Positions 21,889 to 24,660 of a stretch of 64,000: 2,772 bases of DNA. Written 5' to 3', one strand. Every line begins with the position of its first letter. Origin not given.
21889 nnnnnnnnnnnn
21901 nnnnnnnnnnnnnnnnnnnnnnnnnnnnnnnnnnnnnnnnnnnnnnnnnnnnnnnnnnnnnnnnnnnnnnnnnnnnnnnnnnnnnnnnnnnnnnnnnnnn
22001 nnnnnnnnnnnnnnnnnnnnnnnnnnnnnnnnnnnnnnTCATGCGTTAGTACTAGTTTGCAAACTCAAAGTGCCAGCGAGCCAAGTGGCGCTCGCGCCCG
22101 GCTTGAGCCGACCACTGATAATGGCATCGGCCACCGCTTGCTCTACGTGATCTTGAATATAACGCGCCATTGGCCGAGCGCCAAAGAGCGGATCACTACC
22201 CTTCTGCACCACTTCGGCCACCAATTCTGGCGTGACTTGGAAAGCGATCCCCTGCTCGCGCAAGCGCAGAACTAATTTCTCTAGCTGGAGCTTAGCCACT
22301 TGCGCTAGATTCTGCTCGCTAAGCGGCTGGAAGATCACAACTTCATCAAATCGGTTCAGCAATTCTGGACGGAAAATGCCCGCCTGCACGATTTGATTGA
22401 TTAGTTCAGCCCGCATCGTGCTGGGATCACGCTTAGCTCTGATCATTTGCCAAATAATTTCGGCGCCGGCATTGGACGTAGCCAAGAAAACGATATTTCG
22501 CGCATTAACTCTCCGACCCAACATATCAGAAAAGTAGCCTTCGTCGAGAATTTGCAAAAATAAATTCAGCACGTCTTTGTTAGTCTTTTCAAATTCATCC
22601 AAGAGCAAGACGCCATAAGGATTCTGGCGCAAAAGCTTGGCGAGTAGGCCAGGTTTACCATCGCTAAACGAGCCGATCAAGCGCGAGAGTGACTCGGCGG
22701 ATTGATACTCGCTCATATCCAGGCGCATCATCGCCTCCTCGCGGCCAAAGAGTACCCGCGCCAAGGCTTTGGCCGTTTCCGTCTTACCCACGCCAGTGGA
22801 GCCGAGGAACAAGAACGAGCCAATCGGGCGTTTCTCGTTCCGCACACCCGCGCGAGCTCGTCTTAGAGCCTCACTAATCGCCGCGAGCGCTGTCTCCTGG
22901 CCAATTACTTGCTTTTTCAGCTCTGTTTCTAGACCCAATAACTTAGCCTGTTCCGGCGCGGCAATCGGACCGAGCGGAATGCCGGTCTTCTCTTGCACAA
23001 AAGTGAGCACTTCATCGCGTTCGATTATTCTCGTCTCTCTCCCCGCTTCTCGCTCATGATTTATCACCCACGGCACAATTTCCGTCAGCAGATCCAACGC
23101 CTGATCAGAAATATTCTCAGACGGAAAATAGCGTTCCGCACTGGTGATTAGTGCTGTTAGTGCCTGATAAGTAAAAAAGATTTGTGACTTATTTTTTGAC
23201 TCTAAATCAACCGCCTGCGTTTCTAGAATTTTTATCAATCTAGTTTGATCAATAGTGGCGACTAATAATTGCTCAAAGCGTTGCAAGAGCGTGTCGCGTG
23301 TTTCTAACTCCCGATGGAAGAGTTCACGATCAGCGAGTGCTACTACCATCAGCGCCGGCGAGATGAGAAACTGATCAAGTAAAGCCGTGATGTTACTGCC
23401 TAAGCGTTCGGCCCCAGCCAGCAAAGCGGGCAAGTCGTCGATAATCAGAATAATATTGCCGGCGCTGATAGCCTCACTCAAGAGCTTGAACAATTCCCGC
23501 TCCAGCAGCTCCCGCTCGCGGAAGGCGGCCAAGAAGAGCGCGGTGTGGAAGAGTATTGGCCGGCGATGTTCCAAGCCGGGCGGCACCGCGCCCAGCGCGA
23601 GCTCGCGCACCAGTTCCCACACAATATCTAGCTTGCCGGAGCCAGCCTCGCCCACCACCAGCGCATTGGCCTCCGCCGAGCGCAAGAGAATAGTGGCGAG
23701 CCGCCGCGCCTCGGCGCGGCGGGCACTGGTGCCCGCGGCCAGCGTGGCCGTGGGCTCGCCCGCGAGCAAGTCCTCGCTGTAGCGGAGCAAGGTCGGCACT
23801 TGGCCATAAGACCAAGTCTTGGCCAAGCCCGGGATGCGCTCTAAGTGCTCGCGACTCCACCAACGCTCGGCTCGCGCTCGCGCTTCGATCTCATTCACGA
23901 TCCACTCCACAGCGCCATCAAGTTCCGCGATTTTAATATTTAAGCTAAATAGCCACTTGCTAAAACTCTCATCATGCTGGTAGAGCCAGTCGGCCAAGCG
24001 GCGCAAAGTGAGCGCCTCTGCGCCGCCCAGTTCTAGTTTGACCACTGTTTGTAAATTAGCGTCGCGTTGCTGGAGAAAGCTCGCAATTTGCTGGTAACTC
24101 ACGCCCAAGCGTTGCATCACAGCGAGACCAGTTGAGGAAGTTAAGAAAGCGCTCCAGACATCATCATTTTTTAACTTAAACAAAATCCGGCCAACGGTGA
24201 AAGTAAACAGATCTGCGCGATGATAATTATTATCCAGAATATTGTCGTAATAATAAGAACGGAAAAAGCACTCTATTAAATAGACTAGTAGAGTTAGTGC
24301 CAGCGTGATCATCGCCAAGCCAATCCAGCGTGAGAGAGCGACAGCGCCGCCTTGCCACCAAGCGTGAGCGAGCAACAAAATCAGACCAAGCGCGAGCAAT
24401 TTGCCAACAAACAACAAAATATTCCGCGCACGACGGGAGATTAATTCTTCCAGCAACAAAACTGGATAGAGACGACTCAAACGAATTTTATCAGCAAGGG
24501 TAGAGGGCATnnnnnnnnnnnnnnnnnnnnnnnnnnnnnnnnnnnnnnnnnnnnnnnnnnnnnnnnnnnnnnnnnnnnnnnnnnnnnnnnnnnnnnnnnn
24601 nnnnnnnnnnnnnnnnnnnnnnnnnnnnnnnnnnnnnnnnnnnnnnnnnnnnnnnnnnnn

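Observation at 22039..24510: Membrane-anchored Clp/Hsp100-like ATPase with a degenerate first ATPase module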

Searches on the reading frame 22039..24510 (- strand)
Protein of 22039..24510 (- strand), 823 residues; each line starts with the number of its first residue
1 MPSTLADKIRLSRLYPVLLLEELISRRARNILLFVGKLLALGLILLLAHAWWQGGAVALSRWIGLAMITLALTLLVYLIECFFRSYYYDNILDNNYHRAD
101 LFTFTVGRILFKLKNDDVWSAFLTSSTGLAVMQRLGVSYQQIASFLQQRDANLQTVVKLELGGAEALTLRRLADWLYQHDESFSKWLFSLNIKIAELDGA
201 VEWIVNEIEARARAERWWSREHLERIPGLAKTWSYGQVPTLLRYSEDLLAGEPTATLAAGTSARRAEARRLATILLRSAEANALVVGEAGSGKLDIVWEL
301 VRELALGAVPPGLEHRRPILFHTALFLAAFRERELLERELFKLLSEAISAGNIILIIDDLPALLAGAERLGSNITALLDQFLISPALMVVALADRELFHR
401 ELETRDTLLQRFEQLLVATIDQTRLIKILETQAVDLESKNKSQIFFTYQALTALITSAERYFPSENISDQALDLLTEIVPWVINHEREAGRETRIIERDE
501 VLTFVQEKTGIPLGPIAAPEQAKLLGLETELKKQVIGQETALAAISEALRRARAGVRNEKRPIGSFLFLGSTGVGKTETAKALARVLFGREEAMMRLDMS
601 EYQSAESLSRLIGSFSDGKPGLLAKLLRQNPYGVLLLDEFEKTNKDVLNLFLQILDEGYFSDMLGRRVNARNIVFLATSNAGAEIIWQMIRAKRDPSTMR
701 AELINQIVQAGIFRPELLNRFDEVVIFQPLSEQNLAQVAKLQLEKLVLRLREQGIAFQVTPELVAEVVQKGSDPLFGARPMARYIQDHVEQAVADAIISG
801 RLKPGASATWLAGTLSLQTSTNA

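Call 4: search_protein_families(library=ncbifam, proteins=[window:22039-24510:-], max_evalue=0.01)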
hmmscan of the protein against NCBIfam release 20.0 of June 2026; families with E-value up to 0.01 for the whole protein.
window:22039-24510:- (823 aa): 24 families
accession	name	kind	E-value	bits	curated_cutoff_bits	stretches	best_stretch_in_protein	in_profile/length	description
TIGR03346.1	chaperone_ClpB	equivalog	2e-113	380.4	1232.1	2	496-806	528-839/853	ATP-dependent chaperone ClpB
NF008118.0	PRK10865.1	equivalog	4.8e-103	345.7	1417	2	500-807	535-843/857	ATP-dependent chaperone ClpB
TIGR02639.1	ClpA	equivalog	5.3e-98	329.1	993.15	1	164-808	98-730/734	ATP-dependent Clp protease ATP-binding subunit ClpA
TIGR03345.1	VI_ClpV1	equivalog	5.4e-91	306.2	884.95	2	496-799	529-837/852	type VI secretion system ATPase TssH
NF033607.0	disagg_AAA_ClpG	exception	1.8e-85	287.6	1900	2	490-811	549-875/932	AAA family protein disaggregase ClpG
NF033606.1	heat_AAA_ClpK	exception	6e-81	272.6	1900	2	481-805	561-891/949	heat shock survival AAA family ATPase ClpK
NF008263.0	PRK11034.1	equivalog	1.7e-72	244.5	1350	1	264-808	191-731/758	ATP-dependent Clp protease ATP-binding subunit ClpA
NF001679.0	PRK00440.1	equivalog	3.5e-06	26.3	303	1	560-646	36-118/322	replication factor C small subunit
NF003745.1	PRK05342.1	equivalog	5.6e-06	25.5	359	0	526-587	64-133/418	ATP-dependent Clp protease ATP-binding subunit ClpX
TIGR02397.1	dnaX_nterm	equivalog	0.00011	21.6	250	1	533-587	14-60/355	DNA polymerase III subunit gamma/tau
NF008485.2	PRK11388.1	equivalog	0.00011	20.7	551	1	542-682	334-474/643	dihydroxyacetone kinase operon transcriptional regulator DhaR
NF003229.0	PRK04195.1-5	equivalog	0.00013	20.8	280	1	534-640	18-112/413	replication factor C large subunit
TIGR00390.1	hslU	equivalog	0.00034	19.7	362.45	1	529-586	8-70/441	ATP-dependent protease ATPase subunit HslU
NF011513.0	PRK14952.1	equivalog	0.00084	18.4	737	0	534-587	14-59/596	DNA polymerase III subunits gamma/tau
NF047784.1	MadB_ATPase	equivalog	0.002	17.4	475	0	567-597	37-64/298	MadB family AAA-type ATPase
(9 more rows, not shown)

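Call 5: search_protein_families(library=pfam, proteins=[window:22039-24510:-], max_evalue=0.01)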
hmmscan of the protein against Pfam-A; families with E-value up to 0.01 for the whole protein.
window:22039-24510:- (823 aa): 10 families
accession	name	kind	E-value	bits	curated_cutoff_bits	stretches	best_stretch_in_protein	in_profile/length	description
PF07724.20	AAA_2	-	1.2e-40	139.6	27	1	561-724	1-166/166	AAA domain (Cdc48 subfamily)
PF10431.15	ClpB_D2-small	-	2.1e-21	76.2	21.9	1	730-807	1-78/81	C-terminal, D2-small domain, of ClpB protein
PF00004.35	AAA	-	1.7e-09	38.6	21.2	1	567-694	2-122/131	ATPase family associated with various cellular activities (AAA)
PF07728.20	AAA_5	-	3.8e-09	37.1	22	1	566-681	2-123/139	AAA domain (dynein-related subfamily)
PF00158.32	Sigma54_activat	-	5.5e-07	29.9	20.2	1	556-681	15-143/168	Sigma-54 interaction domain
PF12775.13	AAA_7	-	7.7e-05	22.7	25.8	0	565-614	35-84/181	P-loop containing dynein motor region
PF13191.12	AAA_16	-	0.00034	21.6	32.6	0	534-590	1-51/167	AAA ATPase domain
PF01078.27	Mg_chelatase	-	0.00062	19.7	20.3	0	603-658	82-133/207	Magnesium chelatase, subunit ChlI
PF13401.12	AAA_22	-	0.00073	20.3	27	0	566-656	8-109/130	AAA domain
PF01637.24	ATPase_2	-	0.0042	17.4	33.2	0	342-439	103-201/225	ATPase domain predominantly from Archaea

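Call 11: find_homologous_proteins(query=window:22039-24510:-, max_evalue=1e-10)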
Query window:22039-24510:- (823 aa): 227 proteins with E <= 1e-10 among 8000 candidates; the best 120 are listed.
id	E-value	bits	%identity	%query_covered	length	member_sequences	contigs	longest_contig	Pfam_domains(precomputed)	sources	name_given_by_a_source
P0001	0.0e+0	1745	98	100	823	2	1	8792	PF00158.33,PF07724.21,PF00004.36,PF07728.21,PF10431.16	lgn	-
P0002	0.0e+0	1577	88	100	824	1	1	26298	PF00158.33,PF07724.21,PF00004.36,PF07728.21,PF10431.16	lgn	-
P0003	0.0e+0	1386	77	100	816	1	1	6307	PF00158.33,PF07724.21,PF00004.36,PF13401.13,PF07728.21,PF10431.16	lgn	-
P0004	0.0e+0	1120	64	100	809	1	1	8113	PF00158.33,PF07724.21,PF00004.36,PF07728.21,PF10431.16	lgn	-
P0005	3.8e-280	950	55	99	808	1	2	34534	PF07724.21,PF00004.36,PF07728.21,PF10431.16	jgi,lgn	jgi:ATP-dependent Clp protease ATP-binding subunit ClpC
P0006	1.2e-269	915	54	98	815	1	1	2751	PF07724.21,PF00004.36,PF07728.21,PF10431.16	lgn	-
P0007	2.1e-269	914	56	92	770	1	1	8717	PF07724.21,PF00004.36,PF07728.21,PF10431.16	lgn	-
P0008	2.6e-269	914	56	98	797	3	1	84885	PF20030.6,PF07724.21,PF00004.36,PF13401.13,PF07728.21,PF10431.16,PF13191.13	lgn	-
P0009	6.8e-236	803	50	97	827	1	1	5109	PF07724.21,PF00004.36,PF07728.21,PF10431.16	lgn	-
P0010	7.0e-232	790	48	97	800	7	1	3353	PF07724.21,PF00004.36,PF07728.21,PF10431.16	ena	-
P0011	2.5e-227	775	49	98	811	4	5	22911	PF07724.21,PF00004.36,PF07728.21,PF10431.16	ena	-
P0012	2.4e-216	739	48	97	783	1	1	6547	PF00158.33,PF07724.21,PF00004.36,PF07728.21,PF10431.16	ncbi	-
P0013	1.1e-212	727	45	98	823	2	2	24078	PF00158.33,PF07724.21,PF00004.36,PF07728.21,PF10431.16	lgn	-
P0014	2.1e-211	722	46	98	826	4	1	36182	PF07724.21,PF00004.36,PF07728.21,PF10431.16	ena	-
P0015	3.4e-211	722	44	99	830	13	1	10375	PF07724.21,PF00004.36,PF07728.21,PF10431.16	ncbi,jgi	-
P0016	8.3e-205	701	46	98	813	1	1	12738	PF00158.33,PF07724.21,PF00004.36,PF07728.21,PF10431.16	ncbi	-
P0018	2.2e-188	646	41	97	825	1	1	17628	PF00158.33,PF07724.21,PF00004.36,PF07728.21,PF10431.16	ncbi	-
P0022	1.2e-175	604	41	96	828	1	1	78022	PF07724.21,PF00004.36,PF17871.8,PF07728.21,PF10431.16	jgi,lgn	jgi:ATP-dependent Clp protease ATP-binding subunit ClpC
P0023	3.1e-171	590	39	98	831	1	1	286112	PF00158.33,PF07724.21,PF00004.36,PF07728.21,PF10431.16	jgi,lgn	jgi:ATP-dependent Clp protease ATP-binding subunit ClpC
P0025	2.6e-165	570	42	89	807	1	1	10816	PF07724.21,PF00004.36,PF07728.21,PF10431.16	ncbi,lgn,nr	ncbi:MAG: AAA family ATPase [bacterium]|nr:AAA family ATPase [bacterium]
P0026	6.1e-152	526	37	97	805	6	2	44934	PF07724.21,PF00004.36,PF07728.21,PF10431.16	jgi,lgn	jgi:ATP-dependent Clp protease ATP-binding subunit ClpC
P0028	8.2e-142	492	35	98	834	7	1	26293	PF00158.33,PF07724.21,PF00004.36,PF07728.21,PF10431.16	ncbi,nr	ncbi:TPA: hypothetical protein DEP58_03670 [Patescibacteria group bacterium]|nr:hypothetical protein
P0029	2.8e-138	481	40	75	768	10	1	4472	PF00158.33,PF07724.21,PF00004.36,PF17871.8,PF07728.21,PF10431.16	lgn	-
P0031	4.3e-122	427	38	77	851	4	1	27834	PF07724.21,PF00004.36,PF17871.8,PF05673.20,PF07728.21,PF10431.16,PF13191.13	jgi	jgi:ATP-dependent Clp protease ATP-binding subunit ClpC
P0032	8.3e-122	426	37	82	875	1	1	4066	PF07724.21,PF00004.36,PF17871.8,PF05673.20,PF07728.21,PF10431.16,PF13191.13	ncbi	-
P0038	1.2e-104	369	32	98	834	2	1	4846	PF07724.21,PF00004.36,PF17871.8,PF07728.21,PF10431.16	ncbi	-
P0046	4.1e-98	348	34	76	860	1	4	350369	PF13173.13,PF00004.36,PF13401.13,PF17871.8,PF07728.21,PF04851.22,PF13191.13,PF01695.24,PF00158.33,PF07724.21,PF05729.19,PF02367.24,PF10431.16,PF20720.4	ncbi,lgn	-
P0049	2.8e-85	305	33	72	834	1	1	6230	PF02861.26,PF07724.21,PF00004.36,PF17871.8,PF07728.21,PF10431.16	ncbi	-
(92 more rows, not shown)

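Call 20: find_encoding_contigs(protein=P0023, flank=6000, max_places=2)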
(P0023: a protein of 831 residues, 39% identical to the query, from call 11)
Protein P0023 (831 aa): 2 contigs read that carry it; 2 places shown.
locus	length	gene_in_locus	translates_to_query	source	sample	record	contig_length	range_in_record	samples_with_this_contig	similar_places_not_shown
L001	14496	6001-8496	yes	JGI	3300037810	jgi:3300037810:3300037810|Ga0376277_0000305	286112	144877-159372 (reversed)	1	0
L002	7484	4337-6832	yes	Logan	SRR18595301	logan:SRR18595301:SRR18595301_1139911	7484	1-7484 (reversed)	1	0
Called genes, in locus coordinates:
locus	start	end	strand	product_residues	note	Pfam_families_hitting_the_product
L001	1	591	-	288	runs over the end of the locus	PF02481:DNA_processg_A, PF17782:WHD_DprA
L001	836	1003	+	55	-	-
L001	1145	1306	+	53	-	-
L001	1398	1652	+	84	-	-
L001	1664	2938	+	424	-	PF02403:Seryl_tRNA_N, PF00587:tRNA-synt_2b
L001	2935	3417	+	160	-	PF00383:dCMP_cyt_deam_1, PF14437:MafB19-deam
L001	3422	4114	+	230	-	PF01209:Ubie_methyltran, PF13489:Methyltransf_23, PF05175:MTS, PF06325:PrmA, PF13847:Methyltransf_31, PF08241:Methyltransf_11, PF08242:Methyltransf_12, PF13649:Methyltransf_25, +2 more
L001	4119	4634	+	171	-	PF18306:LDcluster4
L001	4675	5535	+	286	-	-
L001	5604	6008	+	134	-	-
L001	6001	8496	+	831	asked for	PF00158:Sigma54_activat, PF00004:AAA, PF07724:AAA_2, PF07728:AAA_5, PF10431:ClpB_D2-small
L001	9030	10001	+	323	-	PF01207:Dus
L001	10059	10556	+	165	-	PF00583:Acetyltransf_1 (weak), PF13508:Acetyltransf_7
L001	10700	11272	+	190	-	PF23951:DUF7282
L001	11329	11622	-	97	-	-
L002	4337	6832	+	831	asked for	PF00158:Sigma54_activat, PF00004:AAA, PF07724:AAA_2, PF07728:AAA_5, PF10431:ClpB_D2-small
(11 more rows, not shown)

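Call 21: find_encoding_contigs(protein=P0008, flank=6000, max_places=2)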
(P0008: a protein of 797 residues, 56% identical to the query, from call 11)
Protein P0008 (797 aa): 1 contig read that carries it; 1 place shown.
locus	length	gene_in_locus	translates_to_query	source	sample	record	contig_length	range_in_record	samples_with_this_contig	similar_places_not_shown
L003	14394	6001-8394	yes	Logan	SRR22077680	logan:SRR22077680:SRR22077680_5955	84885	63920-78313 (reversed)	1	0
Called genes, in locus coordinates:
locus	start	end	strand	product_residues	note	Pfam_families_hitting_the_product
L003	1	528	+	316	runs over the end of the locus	PF02195:ParB_N, PF17762:HTH_ParB, PF23552:ParB_C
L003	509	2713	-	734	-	PF01751:Toprim, PF01131:Topoisom_bac, PF01396:Zn_ribbon_Top1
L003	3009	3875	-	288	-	PF02481:DNA_processg_A, PF17782:WHD_DprA (weak)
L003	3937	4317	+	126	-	-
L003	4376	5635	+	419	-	PF02403:Seryl_tRNA_N, PF00587:tRNA-synt_2b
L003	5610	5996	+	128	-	-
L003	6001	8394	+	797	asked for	PF13191:AAA_16 (faint), PF13401:AAA_22 (faint), PF20030:bpMoxR (faint), PF00004:AAA, PF07724:AAA_2, PF07728:AAA_5, PF10431:ClpB_D2-small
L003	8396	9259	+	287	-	-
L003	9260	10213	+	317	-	PF01207:Dus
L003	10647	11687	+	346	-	PF05496:RuvB_N (weak), PF13177:DNA_pol3_delta2 (weak), PF00004:AAA, PF13401:AAA_22 (faint), PF13177:DNA_pol3_delta2, PF22608:DNAX_ATPase_lid (weak), PF12169:DNA_pol3_gamma3 (weak)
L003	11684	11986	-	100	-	PF07681:DoxX (weak)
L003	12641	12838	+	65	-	-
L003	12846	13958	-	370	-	PF13458:Peripla_BP_6, PF13433:Peripla_BP_5, PF01094:ANF_receptor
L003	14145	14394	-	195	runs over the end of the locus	-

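Call 22: find_encoding_contigs(protein=P0026, flank=5000, max_places=1)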
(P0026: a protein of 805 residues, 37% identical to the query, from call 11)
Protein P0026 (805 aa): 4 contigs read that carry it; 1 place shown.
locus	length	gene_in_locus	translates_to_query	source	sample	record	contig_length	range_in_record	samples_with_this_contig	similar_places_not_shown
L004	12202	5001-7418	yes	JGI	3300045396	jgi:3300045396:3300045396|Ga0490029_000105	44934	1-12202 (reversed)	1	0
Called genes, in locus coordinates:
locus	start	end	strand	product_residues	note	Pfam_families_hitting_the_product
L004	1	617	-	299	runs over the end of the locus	PF02481:DNA_processg_A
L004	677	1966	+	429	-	PF02403:Seryl_tRNA_N, PF00587:tRNA-synt_2b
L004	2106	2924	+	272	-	-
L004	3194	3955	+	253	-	-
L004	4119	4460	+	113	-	-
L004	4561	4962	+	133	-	-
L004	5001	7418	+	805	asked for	PF07724:AAA_2, PF07728:AAA_5, PF00004:AAA (weak), PF10431:ClpB_D2-small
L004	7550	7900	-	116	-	-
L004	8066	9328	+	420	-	PF01207:Dus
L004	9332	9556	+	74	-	-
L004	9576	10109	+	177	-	PF14470:bPH_3 (weak), PF03703:bPH_2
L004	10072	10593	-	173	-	PF01569:PAP2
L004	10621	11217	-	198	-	-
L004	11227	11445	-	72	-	-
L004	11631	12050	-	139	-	-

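Call 23: find_encoding_contigs(protein=P0028, flank=5000, max_places=1)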
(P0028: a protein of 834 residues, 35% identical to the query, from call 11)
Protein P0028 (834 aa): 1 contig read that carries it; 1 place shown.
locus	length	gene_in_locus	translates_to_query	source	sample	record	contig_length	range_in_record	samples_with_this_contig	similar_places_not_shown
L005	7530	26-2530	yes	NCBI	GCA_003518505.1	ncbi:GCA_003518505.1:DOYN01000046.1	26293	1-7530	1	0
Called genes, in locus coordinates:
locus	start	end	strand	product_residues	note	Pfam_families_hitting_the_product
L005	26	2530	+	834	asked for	PF00158:Sigma54_activat, PF00004:AAA (weak), PF07724:AAA_2, PF07728:AAA_5, PF10431:ClpB_D2-small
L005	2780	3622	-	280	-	PF14437:MafB19-deam, PF00383:dCMP_cyt_deam_1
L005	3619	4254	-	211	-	PF01467:CTP_transf_like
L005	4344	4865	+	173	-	PF00186:DHFR_1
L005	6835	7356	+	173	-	-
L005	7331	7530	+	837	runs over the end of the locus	-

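Call 24: find_encoding_contigs(protein=P0031, flank=5000, max_places=1)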
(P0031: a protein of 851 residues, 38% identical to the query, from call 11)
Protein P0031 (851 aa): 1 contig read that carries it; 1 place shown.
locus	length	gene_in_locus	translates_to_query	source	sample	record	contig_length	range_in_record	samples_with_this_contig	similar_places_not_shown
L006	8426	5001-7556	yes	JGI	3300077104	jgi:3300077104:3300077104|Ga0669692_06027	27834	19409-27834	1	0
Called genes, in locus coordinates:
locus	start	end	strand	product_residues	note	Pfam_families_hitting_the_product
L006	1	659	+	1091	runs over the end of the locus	-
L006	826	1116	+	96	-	PF00708:Acylphosphatase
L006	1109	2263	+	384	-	PF00438:S-AdoMet_synt_N, PF02772:S-AdoMet_synt_M, PF02773:S-AdoMet_synt_C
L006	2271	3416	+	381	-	PF01702:TGT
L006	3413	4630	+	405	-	PF04250:DUF429 (faint), PF02475:TRM5-TYW2_MTfase (faint), PF03602:Cons_hypoth95, PF05175:MTS, PF07669:Eco57I (weak), PF06325:PrmA (weak)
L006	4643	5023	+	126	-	-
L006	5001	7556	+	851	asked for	PF05673:DUF815 (faint), PF13191:AAA_16 (faint), PF17871:AAA_lid_9 (weak), PF00004:AAA (weak), PF07724:AAA_2, PF07728:AAA_5, PF10431:ClpB_D2-small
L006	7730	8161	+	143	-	PF02381:MraZ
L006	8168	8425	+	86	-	?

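Call 25: find_encoding_contigs(protein=P0046, flank=5000, max_places=1)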
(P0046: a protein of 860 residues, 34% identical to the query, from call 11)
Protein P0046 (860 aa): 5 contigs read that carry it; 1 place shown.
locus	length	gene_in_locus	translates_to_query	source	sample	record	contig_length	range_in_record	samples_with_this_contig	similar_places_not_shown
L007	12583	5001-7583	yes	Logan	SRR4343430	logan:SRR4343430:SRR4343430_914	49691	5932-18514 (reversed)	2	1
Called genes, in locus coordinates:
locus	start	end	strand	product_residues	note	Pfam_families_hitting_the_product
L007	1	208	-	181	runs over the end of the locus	PF01814:Hemerythrin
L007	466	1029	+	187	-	PF03167:UDG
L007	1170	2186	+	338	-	PF10343:Q_salvage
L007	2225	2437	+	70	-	-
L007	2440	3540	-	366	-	-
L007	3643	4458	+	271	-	PF01988:VIT1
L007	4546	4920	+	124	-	-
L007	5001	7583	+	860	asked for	PF13191:AAA_16 (faint), PF00004:AAA (weak), PF17871:AAA_lid_9, PF00004:AAA, PF07724:AAA_2, PF07728:AAA_5, PF13401:AAA_22 (weak), PF10431:ClpB_D2-small, +7 more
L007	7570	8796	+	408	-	PF01566:Nramp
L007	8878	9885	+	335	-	PF03462:PCRF, PF00472:RF-1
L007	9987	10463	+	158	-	-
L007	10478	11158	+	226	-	PF01637:ATPase_2 (weak), PF00005:ABC_tran, PF02463:SMC_N (faint), PF13401:AAA_22 (weak), PF13304:AAA_21 (faint)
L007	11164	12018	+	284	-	PF18075:FtsX_ECD, PF02687:FtsX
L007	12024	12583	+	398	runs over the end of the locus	PF11932:DUF3450 (weak), PF01551:Peptidase_M23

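Call 29: search_solved_structures(query=window:22039-24510:-, max_evalue=0.00001, show_alignments=0)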
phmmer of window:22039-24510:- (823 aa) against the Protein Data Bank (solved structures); distinct sequences matched with E-value up to 0.00001: 55.
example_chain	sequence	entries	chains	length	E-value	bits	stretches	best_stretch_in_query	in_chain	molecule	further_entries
6og3_E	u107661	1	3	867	1.2e-94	321.4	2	500-806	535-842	Hyperactive disaggregase ClpB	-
4d2q_A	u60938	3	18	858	2e-94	320.6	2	500-806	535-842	CLPB | CHAPERONE PROTEIN CLPB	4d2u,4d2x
6oax_C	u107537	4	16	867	6e-94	319.1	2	500-806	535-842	Hyperactive disaggregase ClpB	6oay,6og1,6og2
4ciu_A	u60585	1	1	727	2.8e-93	316.9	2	500-806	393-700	CHAPERONE PROTEIN CLPB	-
6qs4_A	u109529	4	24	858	3.5e-93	316.5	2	500-806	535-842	Chaperone protein ClpB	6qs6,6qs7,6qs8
6rn2_A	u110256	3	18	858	4.8e-93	316.1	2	500-806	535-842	Chaperone protein ClpB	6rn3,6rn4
1qvr_A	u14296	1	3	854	5.7e-91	309.2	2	493-806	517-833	ClpB protein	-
5ofo_C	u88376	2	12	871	1.1e-90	308.3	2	500-806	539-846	Chaperone protein ClpB,ATP-dependent Clp protease ATP-binding subunit ClpA,Chaperone prote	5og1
3j3t_A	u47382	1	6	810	2.1e-90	307.4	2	485-805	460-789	Negative regulator of genetic competence ClpC/MecB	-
3j3s_A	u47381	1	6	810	3.5e-90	306.6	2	485-805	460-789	Negative regulator of genetic competence ClpC/MecB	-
3j3r_A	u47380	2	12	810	1.3e-89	304.7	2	485-805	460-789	Negative regulator of genetic competence ClpC/MecB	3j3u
7abr_A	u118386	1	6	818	1.4e-89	304.6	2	485-805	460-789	Negative regulator of genetic competence ClpC/MecB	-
6em8_A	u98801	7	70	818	1.1e-86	295.1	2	489-806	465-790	ATP-dependent Clp protease ATP-binding subunit ClpC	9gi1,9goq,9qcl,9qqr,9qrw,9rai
6em9_A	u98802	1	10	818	1.1e-86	295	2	489-806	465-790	ATP-dependent Clp protease ATP-binding subunit ClpC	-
9ip0_A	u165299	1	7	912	2e-82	280.9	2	453-799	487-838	Chaperone protein ClpB1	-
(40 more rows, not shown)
